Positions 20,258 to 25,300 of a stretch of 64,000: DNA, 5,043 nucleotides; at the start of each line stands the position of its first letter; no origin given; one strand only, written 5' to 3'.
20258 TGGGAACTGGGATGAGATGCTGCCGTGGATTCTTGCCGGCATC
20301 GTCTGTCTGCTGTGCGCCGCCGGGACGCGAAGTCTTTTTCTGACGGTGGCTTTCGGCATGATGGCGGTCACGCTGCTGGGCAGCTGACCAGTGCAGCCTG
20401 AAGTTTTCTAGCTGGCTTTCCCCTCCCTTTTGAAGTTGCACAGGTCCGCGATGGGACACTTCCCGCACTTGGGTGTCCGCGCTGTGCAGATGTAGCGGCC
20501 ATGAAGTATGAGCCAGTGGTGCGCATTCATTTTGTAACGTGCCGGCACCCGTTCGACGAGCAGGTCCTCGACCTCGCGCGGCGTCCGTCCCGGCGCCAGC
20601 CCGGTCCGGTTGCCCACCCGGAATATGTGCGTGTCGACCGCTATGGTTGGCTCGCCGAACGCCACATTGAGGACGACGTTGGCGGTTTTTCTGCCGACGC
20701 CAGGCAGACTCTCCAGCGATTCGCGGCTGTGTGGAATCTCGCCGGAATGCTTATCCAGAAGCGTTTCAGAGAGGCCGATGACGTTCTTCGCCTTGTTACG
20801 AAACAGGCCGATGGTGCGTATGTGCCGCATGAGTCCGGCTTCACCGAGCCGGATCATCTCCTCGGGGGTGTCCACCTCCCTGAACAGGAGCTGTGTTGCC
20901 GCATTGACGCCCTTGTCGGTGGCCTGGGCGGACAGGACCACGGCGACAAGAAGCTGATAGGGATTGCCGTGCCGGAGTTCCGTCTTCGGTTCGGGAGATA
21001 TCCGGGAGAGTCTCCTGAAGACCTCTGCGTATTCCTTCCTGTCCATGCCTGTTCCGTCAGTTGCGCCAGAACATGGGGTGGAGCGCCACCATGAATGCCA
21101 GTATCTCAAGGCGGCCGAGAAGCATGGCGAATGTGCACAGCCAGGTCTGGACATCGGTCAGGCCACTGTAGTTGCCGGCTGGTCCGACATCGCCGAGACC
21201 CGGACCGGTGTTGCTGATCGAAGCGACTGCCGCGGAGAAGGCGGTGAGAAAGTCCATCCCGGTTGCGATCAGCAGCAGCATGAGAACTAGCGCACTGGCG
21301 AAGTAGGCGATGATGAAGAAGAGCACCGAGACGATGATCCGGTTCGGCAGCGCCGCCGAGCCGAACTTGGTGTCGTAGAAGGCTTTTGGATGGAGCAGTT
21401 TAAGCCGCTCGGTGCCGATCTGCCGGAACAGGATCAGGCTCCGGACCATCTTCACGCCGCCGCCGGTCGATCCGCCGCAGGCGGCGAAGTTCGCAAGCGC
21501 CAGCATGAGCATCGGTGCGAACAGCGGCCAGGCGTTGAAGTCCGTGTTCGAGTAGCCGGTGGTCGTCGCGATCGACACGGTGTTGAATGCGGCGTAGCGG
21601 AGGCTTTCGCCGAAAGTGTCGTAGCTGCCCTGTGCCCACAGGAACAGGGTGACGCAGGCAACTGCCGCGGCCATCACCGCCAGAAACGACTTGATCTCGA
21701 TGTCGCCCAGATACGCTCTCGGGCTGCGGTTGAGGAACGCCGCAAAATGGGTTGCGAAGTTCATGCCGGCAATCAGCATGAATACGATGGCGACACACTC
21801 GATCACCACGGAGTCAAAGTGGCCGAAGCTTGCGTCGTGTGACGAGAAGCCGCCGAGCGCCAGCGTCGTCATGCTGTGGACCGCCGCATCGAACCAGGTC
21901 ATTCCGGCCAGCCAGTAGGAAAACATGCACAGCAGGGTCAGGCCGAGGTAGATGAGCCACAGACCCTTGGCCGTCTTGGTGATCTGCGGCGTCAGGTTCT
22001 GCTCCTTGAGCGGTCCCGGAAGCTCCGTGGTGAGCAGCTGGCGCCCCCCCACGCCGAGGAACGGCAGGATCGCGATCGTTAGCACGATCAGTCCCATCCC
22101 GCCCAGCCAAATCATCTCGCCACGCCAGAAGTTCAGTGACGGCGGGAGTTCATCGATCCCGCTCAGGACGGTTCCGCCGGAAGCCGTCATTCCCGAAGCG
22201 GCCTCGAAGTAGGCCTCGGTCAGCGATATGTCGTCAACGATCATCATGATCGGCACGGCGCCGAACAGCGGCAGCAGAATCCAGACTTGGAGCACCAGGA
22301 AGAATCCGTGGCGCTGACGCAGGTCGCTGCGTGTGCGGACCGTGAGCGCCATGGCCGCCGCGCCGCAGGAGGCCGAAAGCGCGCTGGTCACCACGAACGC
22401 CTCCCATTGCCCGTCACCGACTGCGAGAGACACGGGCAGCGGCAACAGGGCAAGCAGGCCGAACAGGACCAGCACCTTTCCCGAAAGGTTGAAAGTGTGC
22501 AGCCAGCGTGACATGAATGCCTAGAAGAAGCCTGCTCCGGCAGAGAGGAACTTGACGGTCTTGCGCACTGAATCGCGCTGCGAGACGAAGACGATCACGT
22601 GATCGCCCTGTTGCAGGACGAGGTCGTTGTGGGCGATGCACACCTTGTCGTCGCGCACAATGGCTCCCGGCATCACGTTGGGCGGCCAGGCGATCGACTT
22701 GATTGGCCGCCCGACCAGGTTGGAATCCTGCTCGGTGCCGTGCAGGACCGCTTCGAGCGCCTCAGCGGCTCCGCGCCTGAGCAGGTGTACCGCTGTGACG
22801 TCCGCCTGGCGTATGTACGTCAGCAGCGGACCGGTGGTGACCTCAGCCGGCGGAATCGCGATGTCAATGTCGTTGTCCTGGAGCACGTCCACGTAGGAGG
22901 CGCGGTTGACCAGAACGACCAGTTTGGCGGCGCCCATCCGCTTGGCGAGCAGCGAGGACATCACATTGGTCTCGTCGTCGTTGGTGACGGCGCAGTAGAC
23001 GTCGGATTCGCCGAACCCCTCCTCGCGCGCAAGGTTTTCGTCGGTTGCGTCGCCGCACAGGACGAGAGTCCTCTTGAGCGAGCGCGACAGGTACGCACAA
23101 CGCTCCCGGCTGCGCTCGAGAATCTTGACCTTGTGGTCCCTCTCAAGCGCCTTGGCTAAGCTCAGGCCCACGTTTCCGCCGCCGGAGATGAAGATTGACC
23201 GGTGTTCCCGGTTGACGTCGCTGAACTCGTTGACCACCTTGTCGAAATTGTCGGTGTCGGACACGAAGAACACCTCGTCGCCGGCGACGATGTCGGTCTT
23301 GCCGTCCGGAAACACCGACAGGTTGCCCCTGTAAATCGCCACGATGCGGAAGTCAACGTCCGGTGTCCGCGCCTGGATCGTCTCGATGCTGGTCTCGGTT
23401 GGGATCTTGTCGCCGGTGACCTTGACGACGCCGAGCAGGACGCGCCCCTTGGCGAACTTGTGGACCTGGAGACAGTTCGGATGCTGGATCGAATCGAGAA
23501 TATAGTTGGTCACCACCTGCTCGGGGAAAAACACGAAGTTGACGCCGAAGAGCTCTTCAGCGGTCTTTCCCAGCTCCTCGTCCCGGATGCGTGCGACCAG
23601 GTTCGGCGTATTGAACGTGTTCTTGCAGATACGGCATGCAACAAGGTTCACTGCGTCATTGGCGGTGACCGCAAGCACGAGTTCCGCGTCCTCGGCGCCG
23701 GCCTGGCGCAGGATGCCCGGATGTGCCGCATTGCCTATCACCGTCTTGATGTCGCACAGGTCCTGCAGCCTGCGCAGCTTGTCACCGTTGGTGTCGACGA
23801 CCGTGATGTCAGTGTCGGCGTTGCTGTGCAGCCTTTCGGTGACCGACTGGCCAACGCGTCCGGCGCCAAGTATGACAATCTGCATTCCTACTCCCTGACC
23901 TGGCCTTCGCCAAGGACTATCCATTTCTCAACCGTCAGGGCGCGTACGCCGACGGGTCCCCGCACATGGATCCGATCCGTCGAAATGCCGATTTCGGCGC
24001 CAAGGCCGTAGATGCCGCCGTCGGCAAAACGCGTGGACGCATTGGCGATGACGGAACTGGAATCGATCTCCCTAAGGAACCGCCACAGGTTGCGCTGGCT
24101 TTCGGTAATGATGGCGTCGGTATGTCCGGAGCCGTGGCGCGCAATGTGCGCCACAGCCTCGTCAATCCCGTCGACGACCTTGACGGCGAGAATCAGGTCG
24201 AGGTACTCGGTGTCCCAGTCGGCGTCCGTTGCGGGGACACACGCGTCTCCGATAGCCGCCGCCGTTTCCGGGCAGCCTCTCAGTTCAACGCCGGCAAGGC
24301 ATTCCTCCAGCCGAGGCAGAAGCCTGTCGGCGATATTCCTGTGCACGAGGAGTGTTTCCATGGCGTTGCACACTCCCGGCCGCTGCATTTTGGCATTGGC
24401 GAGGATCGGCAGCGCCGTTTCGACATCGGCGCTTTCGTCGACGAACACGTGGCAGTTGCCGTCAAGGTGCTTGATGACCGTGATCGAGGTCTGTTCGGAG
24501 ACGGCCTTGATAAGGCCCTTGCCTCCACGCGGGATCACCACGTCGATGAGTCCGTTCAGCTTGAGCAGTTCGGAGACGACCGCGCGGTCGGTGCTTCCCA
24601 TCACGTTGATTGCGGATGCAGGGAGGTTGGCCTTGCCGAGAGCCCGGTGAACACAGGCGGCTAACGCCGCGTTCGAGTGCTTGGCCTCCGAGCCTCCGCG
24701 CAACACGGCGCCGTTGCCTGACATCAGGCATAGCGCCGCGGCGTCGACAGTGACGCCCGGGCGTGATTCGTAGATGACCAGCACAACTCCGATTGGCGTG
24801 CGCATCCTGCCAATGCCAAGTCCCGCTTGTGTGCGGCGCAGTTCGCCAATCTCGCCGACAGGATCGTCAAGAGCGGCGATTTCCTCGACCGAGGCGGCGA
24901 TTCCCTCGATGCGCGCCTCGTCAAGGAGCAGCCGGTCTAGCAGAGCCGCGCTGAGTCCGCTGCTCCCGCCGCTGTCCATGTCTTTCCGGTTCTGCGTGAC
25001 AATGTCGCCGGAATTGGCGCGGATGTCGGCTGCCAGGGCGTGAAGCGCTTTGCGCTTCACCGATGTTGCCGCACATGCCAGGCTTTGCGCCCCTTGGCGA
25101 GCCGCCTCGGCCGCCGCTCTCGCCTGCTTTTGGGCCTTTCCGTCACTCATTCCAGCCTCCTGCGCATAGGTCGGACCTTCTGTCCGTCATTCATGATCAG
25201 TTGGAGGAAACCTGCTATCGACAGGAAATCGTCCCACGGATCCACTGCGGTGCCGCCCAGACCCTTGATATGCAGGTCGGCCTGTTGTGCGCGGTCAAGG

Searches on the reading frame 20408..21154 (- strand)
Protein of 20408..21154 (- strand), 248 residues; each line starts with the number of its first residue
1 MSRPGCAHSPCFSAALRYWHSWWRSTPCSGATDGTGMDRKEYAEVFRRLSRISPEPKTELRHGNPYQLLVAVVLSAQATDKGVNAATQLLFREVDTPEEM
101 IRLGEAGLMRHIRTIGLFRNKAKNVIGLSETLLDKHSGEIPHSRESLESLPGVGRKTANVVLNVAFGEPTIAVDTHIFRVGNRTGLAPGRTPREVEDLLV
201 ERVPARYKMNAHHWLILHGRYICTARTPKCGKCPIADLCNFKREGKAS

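Call 15: search_protein_families(library=pfam, proteins=[window:20408-21154:-], max_evalue=0.001)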
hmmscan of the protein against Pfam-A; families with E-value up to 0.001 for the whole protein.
window:20408-21154:- (248 aa): 3 families
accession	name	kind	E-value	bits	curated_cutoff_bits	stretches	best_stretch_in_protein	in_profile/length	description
PF00730.31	HhH-GPD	-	2.8e-20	73.1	26.2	1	70-204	1-107/108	HhH-GPD superfamily base excision DNA repair protein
PF00633.29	HHH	-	1.9e-09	37.3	24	1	136-163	2-29/30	Helix-hairpin-helix motif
PF10576.14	EndIII_4Fe-2S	-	5.5e-07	30.1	20.5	1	223-239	1-17/17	Iron-sulfur binding domain of endonuclease III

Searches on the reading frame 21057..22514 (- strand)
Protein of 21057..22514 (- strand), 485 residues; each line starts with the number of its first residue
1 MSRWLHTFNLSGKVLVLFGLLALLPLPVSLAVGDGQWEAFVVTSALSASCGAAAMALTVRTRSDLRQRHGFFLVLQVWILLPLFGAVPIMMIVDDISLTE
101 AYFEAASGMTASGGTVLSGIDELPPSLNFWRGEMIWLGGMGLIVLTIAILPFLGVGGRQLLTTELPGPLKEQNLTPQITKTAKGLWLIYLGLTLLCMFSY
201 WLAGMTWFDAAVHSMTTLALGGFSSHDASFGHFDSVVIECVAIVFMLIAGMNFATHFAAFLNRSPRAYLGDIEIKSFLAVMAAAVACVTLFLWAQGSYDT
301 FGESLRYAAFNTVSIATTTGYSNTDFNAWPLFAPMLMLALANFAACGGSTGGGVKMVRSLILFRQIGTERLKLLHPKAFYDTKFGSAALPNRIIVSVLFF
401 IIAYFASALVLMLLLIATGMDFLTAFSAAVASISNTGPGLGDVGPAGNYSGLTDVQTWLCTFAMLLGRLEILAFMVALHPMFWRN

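Call 15: search_protein_families(library=pfam, proteins=[window:21057-22514:-], max_evalue=0.001)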
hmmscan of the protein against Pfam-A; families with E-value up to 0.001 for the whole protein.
window:21057-22514:- (485 aa): 1 family
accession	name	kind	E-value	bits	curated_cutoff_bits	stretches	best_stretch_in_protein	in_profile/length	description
PF02386.22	TrkH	-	4e-61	207.5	27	1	40-478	5-490/502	Cation transport protein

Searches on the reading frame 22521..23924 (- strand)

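Call 15: search_protein_families(library=pfam, proteins=[window:22521-23924:-], max_evalue=0.001)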
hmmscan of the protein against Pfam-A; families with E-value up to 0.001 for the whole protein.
window:22521-23924:- (467 aa): 9 families
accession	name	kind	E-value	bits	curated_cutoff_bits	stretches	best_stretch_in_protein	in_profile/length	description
PF02254.24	TrkA_N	-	1.3e-50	171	23.8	2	16-134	1-116/116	TrkA-N domain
PF02080.26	TrkA_C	-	2.5e-17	63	27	2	400-451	9-62/71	TrkA-C domain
PF03435.24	Sacchrp_dh_NADP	-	1.6e-09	38.6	25.1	1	16-55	1-41/129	Saccharopine dehydrogenase NADP binding domain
PF03807.23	F420_oxidored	-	2e-08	35.2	21.6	0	16-64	2-51/94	NADP oxidoreductase coenzyme F420-dependent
PF13241.12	NAD_binding_7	-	5.6e-07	30.5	22.1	0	13-102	7-84/104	Putative NAD(P)-binding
PF13460.12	NAD_binding_10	-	4.2e-06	27.2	27.2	0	249-332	3-87/184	NAD(P)H-binding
PF01488.26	Shikimate_DH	-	1.2e-05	25.8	24.3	0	14-57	13-56/138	Shikimate / quinate 5-dehydrogenase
PF02558.23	ApbA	-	3e-05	24.1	22.2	0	16-54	1-37/150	Ketopantoate reductase PanE/ApbA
PF07992.20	Pyr_redox_2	-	0.00046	20.1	26.1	0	14-279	1-181/291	Pyridine nucleotide-disulphide oxidoreductase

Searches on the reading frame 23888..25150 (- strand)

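Call 12: search_protein_families(library=pfam, proteins=[window:23888-25150:-], max_evalue=0.01)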
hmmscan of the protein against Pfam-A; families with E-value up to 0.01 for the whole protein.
window:23888-25150:- (420 aa): 1 family
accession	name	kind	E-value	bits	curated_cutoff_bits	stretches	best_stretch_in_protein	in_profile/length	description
PF00171.27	Aldedh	-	2.5e-19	69.6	23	1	6-287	27-295/461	Aldehyde dehydrogenase family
